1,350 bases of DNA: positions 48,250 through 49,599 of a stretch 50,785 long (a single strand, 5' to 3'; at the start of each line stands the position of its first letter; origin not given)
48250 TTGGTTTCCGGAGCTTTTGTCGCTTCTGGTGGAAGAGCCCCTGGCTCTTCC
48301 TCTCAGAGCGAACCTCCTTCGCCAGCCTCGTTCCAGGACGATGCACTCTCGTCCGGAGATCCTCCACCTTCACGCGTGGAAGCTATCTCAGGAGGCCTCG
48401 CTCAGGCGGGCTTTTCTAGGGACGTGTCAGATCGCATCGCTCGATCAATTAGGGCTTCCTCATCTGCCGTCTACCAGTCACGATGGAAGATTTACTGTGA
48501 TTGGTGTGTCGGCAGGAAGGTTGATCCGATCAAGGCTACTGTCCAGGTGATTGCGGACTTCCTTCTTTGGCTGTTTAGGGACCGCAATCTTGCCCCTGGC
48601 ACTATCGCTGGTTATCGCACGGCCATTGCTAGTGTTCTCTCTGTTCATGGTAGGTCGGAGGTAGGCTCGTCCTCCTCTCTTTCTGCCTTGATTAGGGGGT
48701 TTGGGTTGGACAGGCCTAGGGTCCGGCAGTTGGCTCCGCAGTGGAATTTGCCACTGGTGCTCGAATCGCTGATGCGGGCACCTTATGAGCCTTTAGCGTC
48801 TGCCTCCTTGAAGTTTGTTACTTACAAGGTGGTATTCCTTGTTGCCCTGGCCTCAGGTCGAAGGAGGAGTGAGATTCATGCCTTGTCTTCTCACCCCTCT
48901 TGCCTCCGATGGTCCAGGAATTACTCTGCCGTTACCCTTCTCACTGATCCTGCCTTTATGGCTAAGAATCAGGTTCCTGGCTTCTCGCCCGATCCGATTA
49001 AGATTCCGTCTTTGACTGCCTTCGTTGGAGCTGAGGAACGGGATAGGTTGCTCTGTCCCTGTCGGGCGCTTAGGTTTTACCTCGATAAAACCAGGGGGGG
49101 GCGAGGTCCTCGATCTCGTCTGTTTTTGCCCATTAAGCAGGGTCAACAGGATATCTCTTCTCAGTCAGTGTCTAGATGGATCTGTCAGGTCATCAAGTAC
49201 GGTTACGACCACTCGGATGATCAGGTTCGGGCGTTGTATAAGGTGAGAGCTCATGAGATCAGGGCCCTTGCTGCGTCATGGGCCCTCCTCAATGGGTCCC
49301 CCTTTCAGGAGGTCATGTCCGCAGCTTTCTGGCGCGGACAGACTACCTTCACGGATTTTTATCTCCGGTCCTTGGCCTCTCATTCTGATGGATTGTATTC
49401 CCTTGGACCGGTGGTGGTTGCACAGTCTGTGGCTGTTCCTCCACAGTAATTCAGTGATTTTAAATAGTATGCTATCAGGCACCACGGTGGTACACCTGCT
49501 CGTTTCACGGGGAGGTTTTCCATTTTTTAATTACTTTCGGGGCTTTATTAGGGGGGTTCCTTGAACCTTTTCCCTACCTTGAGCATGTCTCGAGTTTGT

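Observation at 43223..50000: Intact DIRS-type retrotransposon with the full ITR + ICR circularisation architecture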

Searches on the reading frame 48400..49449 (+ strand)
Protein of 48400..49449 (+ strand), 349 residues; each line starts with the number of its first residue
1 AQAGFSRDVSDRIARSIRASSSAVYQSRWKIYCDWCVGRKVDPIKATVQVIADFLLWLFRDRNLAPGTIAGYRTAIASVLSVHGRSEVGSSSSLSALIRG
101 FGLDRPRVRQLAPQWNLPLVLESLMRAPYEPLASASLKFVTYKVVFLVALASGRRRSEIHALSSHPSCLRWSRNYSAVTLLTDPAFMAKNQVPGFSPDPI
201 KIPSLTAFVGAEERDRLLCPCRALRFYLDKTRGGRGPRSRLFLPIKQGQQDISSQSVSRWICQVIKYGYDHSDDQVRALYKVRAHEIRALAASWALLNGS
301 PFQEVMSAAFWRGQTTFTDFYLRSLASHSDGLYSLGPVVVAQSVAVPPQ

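Call 9: search_protein_families(library=pfam, proteins=[window:48400-49449:+], max_evalue=10)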
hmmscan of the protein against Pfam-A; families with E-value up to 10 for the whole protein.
window:48400-49449:+ (349 aa): 1 family
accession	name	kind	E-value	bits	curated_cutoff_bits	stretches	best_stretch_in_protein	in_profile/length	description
PF13495.12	Phage_int_SAM_4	-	0.12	13.3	27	1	21-76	18-71/85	Phage integrase, N-terminal SAM-like domain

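Call 17: find_homologous_proteins(query=window:48445-49449:+)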
Query window:48445-49449:+ (334 aa): 334 proteins with E <= 0.001 among 3857 candidates; the best 120 are listed.
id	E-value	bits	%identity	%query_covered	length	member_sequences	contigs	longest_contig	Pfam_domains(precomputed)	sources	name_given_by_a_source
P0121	2.9e-145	501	74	90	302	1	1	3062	-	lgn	-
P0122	4.0e-112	393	54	97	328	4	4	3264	-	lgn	-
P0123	4.9e-108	379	59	88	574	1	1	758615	-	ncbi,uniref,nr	ncbi:uncharacterized protein LOC110452315 [Mizuhopecten yessoensis]|uniref:uncharacterized protein L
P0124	2.1e-102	361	50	99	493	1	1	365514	-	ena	-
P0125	1.1e-97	345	47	100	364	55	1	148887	-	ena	-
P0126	3.4e-94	334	48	99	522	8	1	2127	-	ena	-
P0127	5.6e-94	333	46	98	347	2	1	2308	-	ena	-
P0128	6.6e-92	326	48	97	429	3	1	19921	-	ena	-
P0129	1.7e-91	325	61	67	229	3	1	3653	-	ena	-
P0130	1.2e-90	322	78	55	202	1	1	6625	-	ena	-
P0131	2.8e-90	321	53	87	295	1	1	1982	-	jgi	jgi:hypothetical protein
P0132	7.3e-87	310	46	98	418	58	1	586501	-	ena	-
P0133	1.1e-85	306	45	99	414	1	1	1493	-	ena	-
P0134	1.2e-85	305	50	90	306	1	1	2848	-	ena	-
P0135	3.0e-85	304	46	98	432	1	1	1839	PF13495.13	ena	-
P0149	8.4e-79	283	46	92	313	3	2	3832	PF02899.24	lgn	-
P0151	1.4e-78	282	44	98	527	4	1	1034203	PF02899.24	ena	-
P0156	4.8e-77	277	43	98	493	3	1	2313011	PF02899.24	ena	-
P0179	7.5e-74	267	44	98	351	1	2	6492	PF00589.28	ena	-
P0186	3.0e-72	261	42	98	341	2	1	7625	PF02899.24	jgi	-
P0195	1.2e-69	253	41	98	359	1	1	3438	PF00589.28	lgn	-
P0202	1.3e-68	250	40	99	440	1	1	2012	PF00589.28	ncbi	-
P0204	7.7e-68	247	43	92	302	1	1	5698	PF00589.28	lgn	-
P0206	2.3e-67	245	36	99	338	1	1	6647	PF00589.28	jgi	jgi:integrase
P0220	1.7e-65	239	42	87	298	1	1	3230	PF00589.28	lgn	-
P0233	1.9e-63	233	40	93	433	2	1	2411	PF02899.24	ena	-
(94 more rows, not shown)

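Call 19: search_solved_structures(query=A1, max_evalue=1, show_alignments=1)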
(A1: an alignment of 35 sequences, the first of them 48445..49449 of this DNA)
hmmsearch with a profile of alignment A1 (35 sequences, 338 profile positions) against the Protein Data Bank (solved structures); distinct sequences matched with E-value up to 1: 21.
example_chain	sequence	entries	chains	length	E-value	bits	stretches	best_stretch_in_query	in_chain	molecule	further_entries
7rhz_B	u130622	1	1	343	4.5e-07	32.3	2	237-324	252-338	Recombinase cre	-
5u91_A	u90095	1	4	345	1.3e-06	30.8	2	236-324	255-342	Tre recombinase protein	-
4crx_A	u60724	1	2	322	1.4e-06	30.7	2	237-324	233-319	PROTEIN (CRE RECOMBINASE)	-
1crx_A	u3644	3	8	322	1.4e-06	30.7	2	237-324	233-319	Cre recombinase | Recombinase cre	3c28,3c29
1xo0_A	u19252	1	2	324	1.4e-06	30.7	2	237-324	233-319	Recombinase CRE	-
1xns_A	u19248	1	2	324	1.4e-06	30.7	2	237-324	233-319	Recombinase CRE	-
3crx_A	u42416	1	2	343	1.7e-06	30.4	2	237-324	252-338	CRE RECOMBINASE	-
1nzb_A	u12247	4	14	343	1.7e-06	30.4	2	237-324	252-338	Cre recombinase | PROTEIN (CRE RECOMBINASE) | Recombinase cre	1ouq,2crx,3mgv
2hof_A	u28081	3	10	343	1.7e-06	30.4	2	237-324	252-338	Recombinase cre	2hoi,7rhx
1q3u_A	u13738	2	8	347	1.7e-06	30.3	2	237-324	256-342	Cre recombinase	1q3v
1kbu_A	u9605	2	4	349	1.8e-06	30.3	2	237-324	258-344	CRE RECOMBINASE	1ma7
7rhy_A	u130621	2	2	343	1.9e-06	30.2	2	237-324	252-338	Recombinase cre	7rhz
1pvq_A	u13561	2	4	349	2.2e-06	30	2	237-324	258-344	Recombinase cre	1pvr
1drg_A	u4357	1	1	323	3.7e-06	29.3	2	237-324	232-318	CRE RECOMBINASE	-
1f44_A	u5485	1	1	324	3.7e-06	29.3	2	237-324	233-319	CRE RECOMBINASE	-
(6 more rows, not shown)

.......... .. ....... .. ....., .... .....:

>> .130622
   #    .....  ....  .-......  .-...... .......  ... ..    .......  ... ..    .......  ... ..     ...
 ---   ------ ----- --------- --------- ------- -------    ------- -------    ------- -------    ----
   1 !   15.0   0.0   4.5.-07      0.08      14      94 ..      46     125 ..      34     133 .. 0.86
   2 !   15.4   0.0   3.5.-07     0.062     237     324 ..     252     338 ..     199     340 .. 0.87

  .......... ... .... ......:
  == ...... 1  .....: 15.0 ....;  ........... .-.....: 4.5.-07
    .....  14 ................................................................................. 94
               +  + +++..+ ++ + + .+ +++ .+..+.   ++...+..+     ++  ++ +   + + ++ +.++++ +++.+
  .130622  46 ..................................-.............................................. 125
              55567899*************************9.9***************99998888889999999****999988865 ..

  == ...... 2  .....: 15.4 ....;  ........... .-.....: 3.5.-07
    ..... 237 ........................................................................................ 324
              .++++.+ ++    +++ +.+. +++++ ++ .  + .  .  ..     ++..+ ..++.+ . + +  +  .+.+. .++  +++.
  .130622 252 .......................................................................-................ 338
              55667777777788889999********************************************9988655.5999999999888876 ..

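Call 25: predict_structure(alignment_id=A1)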
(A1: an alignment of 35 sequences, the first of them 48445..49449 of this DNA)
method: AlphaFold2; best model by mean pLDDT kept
length: 334 residues; sequences in the alignment: 35
mean_pLDDT: 90.3   pTM: 0.85
mean pLDDT of the five models: 90.3, 88.6, 84.6, 78.3, 75.9
residues with pLDDT >= 90: 228; 70-90: 88; 50-70: 17; < 50: 1
segments of 3 or more residues with pLDDT < 50: none
pLDDT, mean of each block of 10 residues (from residue 1): 73 96 97 98 97 95 94 94 95 83 93 96 98 97 96 94 94 83 93 66 94 95 95 90 96 81 68 91 92 85 85 86 94 85
secondary structure, 60 per line:
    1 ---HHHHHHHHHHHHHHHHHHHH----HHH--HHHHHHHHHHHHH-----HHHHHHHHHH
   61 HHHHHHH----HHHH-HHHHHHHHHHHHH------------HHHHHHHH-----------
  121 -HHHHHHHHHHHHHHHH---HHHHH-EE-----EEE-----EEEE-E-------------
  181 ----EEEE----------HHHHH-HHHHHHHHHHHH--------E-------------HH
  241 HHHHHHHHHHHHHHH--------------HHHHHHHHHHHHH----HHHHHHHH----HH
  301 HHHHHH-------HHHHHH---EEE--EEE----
elements in order: H4-23 H33-45 H51-67 H72-75 H77-89 H102-109 H122-137 H141-145 E154-156 E162-165 E185-188 H199-203 H205-216 H239-255 H270-282 H287-294 H299-306 H314-319 E323-325 E328-330

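Call 29: fold_search(model_id=the predicted structure, library=pdb)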
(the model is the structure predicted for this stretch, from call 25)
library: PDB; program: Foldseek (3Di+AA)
matches with E <= 10: 99; with E <= 0.001: 44
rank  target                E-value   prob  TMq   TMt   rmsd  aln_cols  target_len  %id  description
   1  1ma7_B                2.0e-09  1.00  0.71  0.74   4.5       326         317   16  Crystal structure of Cre site-specific recombinase complexed with a mutant DNA substrate, LoxP-A8/T27 (released 2003-07-08)
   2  5u91_B                2.0e-09  1.00  0.71  0.72   5.2       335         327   16  Crystal structure of Tre/loxLTR complex (released 2017-07-26)
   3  1kbu_B                5.1e-09  1.00  0.72  0.75   5.2       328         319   16  CRE RECOMBINASE BOUND TO A LOXP HOLLIDAY JUNCTION (released 2002-06-07)
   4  5u91_F                6.5e-09  1.00  0.71  0.74   4.8       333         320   16  Crystal structure of Tre/loxLTR complex (released 2017-07-26)
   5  1pvq_B                7.2e-09  1.00  0.71  0.74   5.4       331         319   16  BASIS FOR A SWITCH IN SUBSTRATE SPECIFICITY: CRYSTAL STRUCTURE OF SELECTED VARIANT OF CRE SITE-SPECIFIC RECOMBINASE, L (released 2004-02-17)
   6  1pvr_B                1.2e-08  1.00  0.70  0.73   4.5       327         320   16  BASIS FOR A SWITCH IN SUBSTRATE SPECIFICITY: CRYSTAL STRUCTURE OF SELECTED VARIANT OF CRE SITE-SPECIFIC RECOMBINASE, L (released 2004-02-17)
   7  4crx_A                1.6e-08  1.00  0.69  0.71   4.7       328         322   16  ASYMMETRIC DNA-BENDING IN THE CRE-LOXP SITE-SPECIFIC RECOMBINATION SYNAPSE (released 1999-06-14)
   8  1pvp_B                1.9e-08  1.00  0.70  0.74   4.6       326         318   16  BASIS FOR A SWITCH IN SUBSTRATE SPECIFICITY: CRYSTAL STRUCTURE OF SELECTED VARIANT OF CRE SITE-SPECIFIC RECOMBINASE, A (released 2004-02-17)
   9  2hoi_A                2.0e-08  1.00  0.70  0.72   4.8       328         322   16  Crystal structure of the tetrameric pre-cleavage synaptic complex in the cre-loxp site-specific recombination (released 2007-06-26)
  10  1ma7_A                2.3e-08  1.00  0.68  0.70   4.9       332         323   16  Crystal structure of Cre site-specific recombinase complexed with a mutant DNA substrate, LoxP-A8/T27 (released 2003-07-08)
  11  2hof_B                2.5e-08  1.00  0.68  0.71   5.2       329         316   15  Crystal structure of the pre-cleavage synaptic complex in the cre-loxp site-specific recombination (released 2007-06-26)
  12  1nzb_E                2.6e-08  1.00  0.70  0.72   4.8       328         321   16  Crystal structure of wild type Cre recombinase-loxP synapse (released 2003-09-16)
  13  5u91_A                2.6e-08  1.00  0.66  0.67   5.6       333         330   16  Crystal structure of Tre/loxLTR complex (released 2017-07-26)
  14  3crx_A                3.1e-08  1.00  0.67  0.69   5.1       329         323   14  CRE RECOMBINASE/DNA COMPLEX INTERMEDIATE I (released 1999-12-14)
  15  1drg_A                3.3e-08  1.00  0.69  0.73   4.3       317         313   15  CRYSTAL STRUCTURE OF TRIMERIC CRE RECOMBINASE-LOX COMPLEX (released 2001-10-19)
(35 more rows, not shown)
